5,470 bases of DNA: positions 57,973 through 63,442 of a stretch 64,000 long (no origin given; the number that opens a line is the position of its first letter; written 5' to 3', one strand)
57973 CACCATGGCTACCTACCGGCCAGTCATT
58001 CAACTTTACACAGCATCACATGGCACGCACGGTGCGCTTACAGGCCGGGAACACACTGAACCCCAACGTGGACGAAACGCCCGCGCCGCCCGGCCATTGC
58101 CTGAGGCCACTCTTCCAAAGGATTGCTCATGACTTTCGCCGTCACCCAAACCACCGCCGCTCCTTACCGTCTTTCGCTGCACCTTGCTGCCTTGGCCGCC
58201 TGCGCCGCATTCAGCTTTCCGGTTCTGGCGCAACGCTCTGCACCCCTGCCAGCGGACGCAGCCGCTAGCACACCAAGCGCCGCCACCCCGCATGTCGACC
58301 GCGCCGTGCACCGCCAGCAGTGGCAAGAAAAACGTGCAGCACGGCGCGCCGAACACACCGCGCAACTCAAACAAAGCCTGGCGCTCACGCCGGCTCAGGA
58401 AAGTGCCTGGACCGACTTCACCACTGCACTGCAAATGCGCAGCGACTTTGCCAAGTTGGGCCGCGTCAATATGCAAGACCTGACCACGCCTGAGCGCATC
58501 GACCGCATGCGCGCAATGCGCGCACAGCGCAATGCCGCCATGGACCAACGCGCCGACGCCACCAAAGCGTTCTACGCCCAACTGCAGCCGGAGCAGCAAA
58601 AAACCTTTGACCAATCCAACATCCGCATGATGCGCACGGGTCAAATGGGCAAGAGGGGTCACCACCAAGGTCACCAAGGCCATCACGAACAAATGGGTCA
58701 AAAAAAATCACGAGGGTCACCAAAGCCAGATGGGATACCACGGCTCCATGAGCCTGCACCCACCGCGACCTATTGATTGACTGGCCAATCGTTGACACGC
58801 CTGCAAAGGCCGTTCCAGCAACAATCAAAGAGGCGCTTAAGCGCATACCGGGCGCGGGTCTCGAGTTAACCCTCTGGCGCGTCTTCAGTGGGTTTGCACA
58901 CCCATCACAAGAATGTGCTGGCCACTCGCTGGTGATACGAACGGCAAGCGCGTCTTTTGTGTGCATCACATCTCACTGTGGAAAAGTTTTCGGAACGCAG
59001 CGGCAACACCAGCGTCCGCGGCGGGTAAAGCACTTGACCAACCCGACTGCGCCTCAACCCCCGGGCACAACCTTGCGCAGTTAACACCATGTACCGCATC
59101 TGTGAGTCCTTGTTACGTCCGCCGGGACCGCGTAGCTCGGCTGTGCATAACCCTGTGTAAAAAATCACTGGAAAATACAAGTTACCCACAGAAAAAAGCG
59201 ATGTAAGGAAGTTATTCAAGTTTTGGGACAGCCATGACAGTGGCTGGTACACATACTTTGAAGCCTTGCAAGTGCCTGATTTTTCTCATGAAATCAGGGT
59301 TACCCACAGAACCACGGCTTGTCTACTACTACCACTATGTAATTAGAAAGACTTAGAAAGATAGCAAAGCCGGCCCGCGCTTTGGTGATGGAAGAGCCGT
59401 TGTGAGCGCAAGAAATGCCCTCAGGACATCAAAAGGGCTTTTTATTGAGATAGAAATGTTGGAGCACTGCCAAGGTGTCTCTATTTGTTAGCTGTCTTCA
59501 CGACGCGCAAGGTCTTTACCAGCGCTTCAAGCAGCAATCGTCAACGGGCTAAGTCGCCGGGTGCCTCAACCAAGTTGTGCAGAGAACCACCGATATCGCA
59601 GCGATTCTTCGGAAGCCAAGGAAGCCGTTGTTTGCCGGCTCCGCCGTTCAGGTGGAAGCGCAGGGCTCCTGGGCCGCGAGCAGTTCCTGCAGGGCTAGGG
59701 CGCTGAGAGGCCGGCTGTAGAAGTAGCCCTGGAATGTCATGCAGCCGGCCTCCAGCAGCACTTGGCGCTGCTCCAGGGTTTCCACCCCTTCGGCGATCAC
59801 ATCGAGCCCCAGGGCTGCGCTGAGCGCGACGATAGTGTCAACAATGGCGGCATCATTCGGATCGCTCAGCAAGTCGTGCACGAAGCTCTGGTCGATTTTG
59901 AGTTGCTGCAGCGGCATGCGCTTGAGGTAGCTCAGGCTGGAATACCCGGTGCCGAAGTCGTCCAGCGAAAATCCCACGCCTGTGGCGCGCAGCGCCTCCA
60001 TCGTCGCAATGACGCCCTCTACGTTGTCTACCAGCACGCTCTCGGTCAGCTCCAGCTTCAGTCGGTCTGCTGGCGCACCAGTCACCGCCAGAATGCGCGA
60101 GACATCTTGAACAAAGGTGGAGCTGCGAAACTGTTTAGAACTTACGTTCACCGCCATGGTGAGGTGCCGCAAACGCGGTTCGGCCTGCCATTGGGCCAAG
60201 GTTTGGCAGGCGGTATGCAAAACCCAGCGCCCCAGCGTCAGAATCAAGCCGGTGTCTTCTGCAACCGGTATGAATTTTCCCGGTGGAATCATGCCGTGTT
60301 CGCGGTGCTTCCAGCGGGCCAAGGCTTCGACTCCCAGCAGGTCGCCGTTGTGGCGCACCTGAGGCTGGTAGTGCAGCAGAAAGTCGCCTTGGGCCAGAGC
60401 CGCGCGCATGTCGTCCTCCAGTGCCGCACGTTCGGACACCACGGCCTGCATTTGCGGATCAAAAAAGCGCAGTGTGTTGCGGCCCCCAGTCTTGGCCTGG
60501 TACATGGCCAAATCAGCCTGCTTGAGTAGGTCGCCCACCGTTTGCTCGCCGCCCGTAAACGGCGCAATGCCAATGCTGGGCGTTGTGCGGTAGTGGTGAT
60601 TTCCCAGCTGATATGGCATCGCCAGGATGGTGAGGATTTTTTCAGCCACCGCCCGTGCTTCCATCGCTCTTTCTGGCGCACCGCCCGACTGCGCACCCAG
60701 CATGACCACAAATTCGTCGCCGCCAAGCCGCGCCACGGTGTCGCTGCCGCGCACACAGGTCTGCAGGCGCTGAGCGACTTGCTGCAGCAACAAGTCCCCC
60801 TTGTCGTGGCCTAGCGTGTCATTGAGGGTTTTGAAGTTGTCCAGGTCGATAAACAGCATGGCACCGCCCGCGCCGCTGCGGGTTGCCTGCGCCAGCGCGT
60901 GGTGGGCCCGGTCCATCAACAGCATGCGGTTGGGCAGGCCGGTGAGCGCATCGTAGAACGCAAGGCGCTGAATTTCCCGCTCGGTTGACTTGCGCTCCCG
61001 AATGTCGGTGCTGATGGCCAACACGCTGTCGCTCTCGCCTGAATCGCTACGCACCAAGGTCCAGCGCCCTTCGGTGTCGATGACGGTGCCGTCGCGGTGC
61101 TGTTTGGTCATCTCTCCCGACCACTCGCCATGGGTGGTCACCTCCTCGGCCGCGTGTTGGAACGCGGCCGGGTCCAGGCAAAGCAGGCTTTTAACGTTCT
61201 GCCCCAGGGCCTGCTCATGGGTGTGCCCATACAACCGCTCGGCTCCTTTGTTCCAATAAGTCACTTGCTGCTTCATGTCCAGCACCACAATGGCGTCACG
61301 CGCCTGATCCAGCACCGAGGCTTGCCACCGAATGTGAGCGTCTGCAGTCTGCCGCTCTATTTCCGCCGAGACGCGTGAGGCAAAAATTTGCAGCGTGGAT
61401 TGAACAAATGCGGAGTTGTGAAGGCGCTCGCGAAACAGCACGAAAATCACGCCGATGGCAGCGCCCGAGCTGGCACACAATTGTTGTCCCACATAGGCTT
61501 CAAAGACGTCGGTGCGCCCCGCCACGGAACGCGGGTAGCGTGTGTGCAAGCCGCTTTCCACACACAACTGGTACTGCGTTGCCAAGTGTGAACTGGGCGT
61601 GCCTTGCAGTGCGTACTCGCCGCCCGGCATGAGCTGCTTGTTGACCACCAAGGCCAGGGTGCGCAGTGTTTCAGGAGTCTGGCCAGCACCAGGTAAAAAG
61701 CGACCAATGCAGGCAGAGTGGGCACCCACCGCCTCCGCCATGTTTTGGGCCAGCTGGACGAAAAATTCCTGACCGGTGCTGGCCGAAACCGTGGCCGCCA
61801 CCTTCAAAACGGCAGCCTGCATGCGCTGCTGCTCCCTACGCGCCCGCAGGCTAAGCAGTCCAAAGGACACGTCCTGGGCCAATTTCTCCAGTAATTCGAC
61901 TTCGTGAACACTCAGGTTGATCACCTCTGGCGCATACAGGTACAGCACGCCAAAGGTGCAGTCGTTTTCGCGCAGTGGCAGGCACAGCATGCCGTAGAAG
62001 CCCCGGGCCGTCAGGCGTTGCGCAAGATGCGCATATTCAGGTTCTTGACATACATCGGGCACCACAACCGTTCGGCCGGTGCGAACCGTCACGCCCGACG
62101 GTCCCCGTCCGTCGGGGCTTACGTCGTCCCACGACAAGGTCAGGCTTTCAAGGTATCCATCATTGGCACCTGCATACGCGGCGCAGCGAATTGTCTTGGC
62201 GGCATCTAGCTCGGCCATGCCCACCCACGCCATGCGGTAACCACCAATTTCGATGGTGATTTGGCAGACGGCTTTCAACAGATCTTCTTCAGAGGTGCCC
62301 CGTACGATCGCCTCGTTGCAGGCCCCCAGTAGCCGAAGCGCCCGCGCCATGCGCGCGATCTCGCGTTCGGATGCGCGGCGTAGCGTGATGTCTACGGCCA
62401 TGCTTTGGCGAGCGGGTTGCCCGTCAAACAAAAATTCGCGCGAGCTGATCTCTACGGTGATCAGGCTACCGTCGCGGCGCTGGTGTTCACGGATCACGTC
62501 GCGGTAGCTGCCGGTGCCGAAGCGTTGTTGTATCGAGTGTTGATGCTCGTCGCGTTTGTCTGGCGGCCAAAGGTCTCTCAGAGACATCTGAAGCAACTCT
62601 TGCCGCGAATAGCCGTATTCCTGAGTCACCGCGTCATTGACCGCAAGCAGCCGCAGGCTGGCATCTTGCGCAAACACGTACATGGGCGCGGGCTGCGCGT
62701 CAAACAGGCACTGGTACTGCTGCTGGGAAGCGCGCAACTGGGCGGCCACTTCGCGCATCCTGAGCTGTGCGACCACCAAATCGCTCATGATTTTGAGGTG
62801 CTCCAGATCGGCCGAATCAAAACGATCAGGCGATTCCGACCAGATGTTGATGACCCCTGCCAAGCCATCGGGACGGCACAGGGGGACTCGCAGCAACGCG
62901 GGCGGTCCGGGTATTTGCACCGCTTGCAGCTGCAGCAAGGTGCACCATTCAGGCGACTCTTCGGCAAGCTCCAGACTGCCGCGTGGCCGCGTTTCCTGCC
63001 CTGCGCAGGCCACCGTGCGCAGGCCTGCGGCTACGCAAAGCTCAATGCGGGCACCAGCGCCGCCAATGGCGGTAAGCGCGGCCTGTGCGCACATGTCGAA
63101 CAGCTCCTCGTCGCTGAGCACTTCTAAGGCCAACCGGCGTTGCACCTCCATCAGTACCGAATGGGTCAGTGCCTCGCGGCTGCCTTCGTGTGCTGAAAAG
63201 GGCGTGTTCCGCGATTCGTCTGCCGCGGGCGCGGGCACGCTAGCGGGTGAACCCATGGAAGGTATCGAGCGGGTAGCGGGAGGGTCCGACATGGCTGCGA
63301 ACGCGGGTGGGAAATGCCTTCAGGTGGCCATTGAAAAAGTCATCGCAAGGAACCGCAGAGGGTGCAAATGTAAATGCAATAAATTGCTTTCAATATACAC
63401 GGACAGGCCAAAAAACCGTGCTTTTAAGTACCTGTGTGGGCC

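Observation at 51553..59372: Two diverged, inverted ~240-bp AT-rich modules bracket a 7.3-kb metal/stress gene block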

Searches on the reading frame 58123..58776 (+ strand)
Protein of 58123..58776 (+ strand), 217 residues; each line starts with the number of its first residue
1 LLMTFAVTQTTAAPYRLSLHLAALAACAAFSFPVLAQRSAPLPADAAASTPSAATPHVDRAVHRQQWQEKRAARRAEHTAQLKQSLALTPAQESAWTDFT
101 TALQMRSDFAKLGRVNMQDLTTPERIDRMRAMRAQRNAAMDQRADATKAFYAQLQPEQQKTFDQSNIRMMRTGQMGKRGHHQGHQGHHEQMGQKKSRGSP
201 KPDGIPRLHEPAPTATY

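Call 33: search_protein_families(library=ncbifam, proteins=[window:58123-58776:+], max_evalue=0.001)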
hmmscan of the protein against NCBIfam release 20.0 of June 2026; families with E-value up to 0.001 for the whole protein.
window:58123-58776:+ (217 aa): 0 families

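Call 39: search_protein_families(library=pfam, proteins=[window:58123-58776:+])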
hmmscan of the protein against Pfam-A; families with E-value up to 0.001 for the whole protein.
window:58123-58776:+ (217 aa): 1 family
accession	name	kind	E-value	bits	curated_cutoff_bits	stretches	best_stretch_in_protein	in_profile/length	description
PF07813.17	LTXXQ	-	8.8e-16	58.9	24.3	1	76-164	3-98/100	LTXXQ motif family protein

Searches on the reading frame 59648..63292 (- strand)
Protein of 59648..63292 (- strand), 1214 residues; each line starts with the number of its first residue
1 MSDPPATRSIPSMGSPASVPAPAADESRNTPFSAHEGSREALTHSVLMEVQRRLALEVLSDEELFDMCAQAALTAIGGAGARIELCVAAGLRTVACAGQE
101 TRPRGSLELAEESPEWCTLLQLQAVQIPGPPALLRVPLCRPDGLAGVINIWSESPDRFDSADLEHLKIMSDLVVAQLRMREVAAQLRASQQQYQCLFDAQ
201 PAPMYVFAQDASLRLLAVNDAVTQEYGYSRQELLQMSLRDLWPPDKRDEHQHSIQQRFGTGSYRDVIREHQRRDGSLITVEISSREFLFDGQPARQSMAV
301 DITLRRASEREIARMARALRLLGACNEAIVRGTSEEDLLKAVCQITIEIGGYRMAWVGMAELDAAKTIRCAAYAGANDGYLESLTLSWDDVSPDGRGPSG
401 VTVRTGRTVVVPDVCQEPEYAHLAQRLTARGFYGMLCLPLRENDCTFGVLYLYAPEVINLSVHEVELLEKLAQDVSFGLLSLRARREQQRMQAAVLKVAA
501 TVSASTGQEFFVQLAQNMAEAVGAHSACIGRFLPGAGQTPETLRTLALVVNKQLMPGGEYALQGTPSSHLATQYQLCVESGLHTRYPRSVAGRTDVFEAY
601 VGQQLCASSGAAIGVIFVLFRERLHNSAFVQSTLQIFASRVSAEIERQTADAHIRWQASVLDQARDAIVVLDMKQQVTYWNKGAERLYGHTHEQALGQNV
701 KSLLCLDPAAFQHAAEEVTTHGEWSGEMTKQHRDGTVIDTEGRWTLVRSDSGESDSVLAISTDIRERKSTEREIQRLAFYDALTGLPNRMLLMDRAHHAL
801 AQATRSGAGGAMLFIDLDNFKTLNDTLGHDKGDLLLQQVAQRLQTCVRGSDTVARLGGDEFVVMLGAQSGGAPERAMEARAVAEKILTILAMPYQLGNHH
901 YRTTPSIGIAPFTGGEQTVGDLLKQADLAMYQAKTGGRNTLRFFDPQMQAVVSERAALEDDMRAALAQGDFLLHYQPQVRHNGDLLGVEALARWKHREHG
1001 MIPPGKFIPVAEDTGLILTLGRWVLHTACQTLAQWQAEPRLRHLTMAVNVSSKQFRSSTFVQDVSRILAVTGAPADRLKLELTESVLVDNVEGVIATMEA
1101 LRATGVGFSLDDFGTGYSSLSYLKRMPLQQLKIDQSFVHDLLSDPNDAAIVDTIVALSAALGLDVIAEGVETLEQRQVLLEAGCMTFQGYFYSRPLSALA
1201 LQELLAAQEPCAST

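Call 10: search_protein_families(library=pfam, proteins=[window:59648-63292:-])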
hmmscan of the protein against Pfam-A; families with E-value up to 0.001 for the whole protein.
window:59648-63292:- (1214 aa): 11 families
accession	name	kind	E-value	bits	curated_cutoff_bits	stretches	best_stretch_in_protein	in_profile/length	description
PF00563.25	EAL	-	1.2e-72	244.5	31.3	1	960-1195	2-236/236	EAL domain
PF00990.26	GGDEF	-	3.1e-46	157.5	23.8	1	778-939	1-160/161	Diguanylate cyclase, GGDEF domain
PF13426.13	PAS_9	-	5.1e-22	78.5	27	2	666-766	2-103/103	PAS domain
PF13185.12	GAF_2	-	1.6e-21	77.4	28.6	1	333-478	2-134/136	GAF domain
PF08448.16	PAS_4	-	6.2e-18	65.5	23.1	2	661-768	1-109/110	PAS fold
PF00989.32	PAS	-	9.9e-17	61.4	22.6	2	660-763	6-112/113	PAS fold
PF01590.32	GAF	-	4.1e-16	60.2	22.4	1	336-476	3-130/133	GAF domain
PF13188.13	PAS_8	-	4.6e-12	45.8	21.8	1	658-712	4-55/65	PAS domain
PF08447.18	PAS_3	-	5.4e-12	46.3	25.6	2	678-759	2-87/89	PAS fold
PF13492.12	GAF_3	-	6.8e-06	27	27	0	132-177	83-127/129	GAF domain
PF12860.13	PAS_7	-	0.00016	22.2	27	0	661-771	1-114/115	PAS fold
